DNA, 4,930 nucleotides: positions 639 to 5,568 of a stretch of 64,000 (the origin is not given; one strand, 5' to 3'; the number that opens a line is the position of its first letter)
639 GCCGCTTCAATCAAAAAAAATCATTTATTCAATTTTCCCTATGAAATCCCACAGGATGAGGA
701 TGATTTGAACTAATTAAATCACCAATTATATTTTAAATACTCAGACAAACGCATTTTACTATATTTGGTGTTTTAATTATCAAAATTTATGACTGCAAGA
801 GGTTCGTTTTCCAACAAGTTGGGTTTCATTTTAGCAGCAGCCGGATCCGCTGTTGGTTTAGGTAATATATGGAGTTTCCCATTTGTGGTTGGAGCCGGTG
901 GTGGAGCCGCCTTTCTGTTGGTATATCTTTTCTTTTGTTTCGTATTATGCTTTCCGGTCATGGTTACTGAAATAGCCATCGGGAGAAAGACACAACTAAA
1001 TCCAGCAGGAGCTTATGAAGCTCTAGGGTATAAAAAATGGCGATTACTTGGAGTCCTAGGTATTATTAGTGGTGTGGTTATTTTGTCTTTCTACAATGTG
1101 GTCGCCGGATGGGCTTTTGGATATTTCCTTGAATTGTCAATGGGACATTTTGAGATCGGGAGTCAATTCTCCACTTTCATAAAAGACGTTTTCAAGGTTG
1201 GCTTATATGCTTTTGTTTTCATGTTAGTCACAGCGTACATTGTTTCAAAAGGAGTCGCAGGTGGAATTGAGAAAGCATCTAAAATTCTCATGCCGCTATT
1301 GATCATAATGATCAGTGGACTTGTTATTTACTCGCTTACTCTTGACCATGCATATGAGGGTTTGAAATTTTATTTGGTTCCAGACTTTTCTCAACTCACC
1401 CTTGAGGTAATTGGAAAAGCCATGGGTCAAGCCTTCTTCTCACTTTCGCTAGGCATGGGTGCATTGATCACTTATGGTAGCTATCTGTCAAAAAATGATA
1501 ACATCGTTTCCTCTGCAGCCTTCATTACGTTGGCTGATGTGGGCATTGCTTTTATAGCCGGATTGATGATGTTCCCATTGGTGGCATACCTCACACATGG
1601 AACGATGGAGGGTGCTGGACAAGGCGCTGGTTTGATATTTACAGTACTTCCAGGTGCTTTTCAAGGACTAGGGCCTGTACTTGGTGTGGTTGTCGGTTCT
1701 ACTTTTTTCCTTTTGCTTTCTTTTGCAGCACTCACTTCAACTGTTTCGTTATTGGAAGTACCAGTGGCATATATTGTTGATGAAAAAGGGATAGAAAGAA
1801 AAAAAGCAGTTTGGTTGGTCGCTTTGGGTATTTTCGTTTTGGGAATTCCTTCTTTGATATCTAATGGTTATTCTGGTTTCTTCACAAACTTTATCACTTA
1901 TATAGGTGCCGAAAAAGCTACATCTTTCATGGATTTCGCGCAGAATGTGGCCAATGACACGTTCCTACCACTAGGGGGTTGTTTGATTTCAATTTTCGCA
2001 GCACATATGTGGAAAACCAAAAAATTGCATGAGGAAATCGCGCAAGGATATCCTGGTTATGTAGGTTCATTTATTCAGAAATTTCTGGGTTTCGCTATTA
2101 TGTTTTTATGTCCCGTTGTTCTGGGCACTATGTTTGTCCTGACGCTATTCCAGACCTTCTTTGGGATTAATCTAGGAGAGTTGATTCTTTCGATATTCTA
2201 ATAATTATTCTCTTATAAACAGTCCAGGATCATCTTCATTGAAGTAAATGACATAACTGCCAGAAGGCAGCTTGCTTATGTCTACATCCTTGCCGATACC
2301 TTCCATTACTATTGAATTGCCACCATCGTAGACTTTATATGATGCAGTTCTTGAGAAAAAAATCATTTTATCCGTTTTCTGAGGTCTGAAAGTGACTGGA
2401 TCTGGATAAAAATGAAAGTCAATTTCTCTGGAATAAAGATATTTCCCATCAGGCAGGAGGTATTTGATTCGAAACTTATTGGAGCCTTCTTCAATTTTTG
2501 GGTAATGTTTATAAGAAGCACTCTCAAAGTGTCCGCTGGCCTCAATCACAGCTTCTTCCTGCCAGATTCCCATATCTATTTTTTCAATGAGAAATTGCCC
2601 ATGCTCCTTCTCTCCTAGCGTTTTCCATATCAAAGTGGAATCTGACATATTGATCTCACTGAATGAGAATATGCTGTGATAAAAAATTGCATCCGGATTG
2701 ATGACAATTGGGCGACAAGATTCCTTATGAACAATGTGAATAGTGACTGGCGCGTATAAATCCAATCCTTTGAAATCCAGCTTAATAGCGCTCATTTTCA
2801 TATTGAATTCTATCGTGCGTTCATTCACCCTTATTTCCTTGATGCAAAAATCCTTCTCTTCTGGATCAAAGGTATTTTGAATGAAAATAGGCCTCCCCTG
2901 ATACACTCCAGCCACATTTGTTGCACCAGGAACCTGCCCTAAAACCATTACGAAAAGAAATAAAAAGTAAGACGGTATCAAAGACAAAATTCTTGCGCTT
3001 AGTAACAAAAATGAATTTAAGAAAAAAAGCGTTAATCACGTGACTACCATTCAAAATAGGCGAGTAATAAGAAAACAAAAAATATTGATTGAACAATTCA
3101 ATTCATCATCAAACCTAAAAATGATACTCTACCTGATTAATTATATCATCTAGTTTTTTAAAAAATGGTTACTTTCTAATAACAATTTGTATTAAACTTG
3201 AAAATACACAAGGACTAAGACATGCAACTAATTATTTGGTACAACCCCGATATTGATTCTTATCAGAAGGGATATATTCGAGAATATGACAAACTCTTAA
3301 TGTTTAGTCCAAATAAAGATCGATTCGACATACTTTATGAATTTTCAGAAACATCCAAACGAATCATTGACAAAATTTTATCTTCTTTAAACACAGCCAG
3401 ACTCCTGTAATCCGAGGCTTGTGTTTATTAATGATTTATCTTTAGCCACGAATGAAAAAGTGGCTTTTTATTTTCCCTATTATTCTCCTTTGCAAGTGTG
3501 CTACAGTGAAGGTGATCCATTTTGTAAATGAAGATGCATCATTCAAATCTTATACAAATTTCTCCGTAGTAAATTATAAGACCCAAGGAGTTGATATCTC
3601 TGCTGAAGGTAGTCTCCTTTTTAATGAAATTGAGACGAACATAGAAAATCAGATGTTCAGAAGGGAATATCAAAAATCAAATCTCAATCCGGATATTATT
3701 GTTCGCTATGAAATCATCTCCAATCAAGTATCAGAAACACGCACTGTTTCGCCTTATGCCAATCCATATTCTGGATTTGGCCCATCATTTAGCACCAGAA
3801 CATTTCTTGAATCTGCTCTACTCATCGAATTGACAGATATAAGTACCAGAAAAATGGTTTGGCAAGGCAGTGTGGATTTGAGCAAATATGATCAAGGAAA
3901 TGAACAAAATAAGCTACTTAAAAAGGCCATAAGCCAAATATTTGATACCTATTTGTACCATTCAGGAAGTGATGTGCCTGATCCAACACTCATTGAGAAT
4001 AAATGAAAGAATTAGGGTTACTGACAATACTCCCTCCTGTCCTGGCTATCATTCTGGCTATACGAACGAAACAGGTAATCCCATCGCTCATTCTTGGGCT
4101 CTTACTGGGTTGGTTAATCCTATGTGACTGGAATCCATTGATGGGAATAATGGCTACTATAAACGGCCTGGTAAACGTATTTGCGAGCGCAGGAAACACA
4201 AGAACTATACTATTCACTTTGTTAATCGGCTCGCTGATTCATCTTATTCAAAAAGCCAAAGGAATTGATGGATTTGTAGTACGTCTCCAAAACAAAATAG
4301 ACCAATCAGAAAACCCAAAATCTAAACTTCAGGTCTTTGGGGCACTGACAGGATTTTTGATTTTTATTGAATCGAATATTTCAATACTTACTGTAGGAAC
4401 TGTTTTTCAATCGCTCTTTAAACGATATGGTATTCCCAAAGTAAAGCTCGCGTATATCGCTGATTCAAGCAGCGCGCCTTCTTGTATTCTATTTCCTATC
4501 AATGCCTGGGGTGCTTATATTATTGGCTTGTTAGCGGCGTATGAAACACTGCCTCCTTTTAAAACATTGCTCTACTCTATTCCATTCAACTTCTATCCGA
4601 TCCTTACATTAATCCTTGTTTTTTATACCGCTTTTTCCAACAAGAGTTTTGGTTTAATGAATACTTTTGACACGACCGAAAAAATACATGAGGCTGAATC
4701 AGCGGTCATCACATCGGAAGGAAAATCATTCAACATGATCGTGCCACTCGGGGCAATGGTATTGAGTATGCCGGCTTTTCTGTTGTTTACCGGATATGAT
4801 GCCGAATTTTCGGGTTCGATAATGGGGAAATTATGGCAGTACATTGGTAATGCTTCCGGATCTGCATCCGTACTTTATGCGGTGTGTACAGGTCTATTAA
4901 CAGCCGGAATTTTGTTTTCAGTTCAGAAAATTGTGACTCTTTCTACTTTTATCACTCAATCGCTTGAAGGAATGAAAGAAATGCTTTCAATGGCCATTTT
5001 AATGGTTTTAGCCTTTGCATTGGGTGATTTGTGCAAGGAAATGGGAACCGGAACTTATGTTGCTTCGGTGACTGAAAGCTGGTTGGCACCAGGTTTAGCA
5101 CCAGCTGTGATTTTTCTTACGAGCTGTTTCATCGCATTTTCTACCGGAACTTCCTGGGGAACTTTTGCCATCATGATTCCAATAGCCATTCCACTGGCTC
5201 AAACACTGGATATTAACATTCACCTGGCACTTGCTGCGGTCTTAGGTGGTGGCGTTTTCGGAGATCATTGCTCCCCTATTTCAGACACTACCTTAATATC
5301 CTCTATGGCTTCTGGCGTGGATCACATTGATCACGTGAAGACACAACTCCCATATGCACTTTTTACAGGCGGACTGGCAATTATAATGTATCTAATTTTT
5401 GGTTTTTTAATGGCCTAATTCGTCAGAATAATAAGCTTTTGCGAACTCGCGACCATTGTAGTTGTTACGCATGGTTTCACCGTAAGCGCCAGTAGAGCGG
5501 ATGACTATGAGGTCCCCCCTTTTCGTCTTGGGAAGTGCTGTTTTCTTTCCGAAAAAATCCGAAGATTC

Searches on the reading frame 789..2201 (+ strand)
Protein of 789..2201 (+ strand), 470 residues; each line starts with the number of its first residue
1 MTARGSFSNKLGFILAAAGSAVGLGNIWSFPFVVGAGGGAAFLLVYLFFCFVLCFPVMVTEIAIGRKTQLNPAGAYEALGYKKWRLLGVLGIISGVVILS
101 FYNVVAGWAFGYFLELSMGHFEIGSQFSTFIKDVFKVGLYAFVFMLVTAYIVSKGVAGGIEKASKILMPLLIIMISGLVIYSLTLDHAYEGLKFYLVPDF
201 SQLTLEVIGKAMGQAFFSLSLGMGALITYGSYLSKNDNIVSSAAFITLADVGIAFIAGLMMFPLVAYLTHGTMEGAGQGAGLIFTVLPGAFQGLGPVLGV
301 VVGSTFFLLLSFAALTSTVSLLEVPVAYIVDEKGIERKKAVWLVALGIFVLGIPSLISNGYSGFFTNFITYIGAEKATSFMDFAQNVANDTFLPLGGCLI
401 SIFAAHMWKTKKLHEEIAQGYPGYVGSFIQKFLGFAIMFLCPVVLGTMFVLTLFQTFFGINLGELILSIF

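Call 57: search_protein_families(library=pfam, proteins=[window:789-2201:+], max_evalue=0.00001)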
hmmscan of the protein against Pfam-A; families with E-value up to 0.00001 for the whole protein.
window:789-2201:+ (470 aa): 1 family
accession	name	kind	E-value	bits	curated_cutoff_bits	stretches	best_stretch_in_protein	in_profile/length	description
PF00209.24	SNF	-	3.2e-47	161.9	27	2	135-385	174-432/524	Sodium:neurotransmitter symporter family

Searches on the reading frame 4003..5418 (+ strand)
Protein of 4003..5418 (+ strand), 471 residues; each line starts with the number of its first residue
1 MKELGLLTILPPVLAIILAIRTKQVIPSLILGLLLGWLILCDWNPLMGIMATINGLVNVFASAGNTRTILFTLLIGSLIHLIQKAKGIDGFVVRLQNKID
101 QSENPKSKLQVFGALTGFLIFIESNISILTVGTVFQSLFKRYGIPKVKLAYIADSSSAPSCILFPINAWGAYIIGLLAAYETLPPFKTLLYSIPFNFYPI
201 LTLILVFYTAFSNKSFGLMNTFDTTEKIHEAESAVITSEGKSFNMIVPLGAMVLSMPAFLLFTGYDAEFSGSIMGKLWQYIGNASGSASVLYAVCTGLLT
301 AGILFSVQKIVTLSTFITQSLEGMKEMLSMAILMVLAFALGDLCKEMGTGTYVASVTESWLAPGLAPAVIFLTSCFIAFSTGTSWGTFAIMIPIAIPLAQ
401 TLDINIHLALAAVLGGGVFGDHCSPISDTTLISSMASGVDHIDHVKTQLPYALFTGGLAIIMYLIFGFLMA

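Call 57: search_protein_families(library=pfam, proteins=[window:4003-5418:+], max_evalue=0.00001)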
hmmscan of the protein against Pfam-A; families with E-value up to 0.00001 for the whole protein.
window:4003-5418:+ (471 aa): 1 family
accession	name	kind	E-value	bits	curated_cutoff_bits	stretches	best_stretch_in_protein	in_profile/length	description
PF03553.21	Na_H_antiporter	-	5.2e-48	164.3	23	1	161-468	2-303/303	Na+/H+ antiporter family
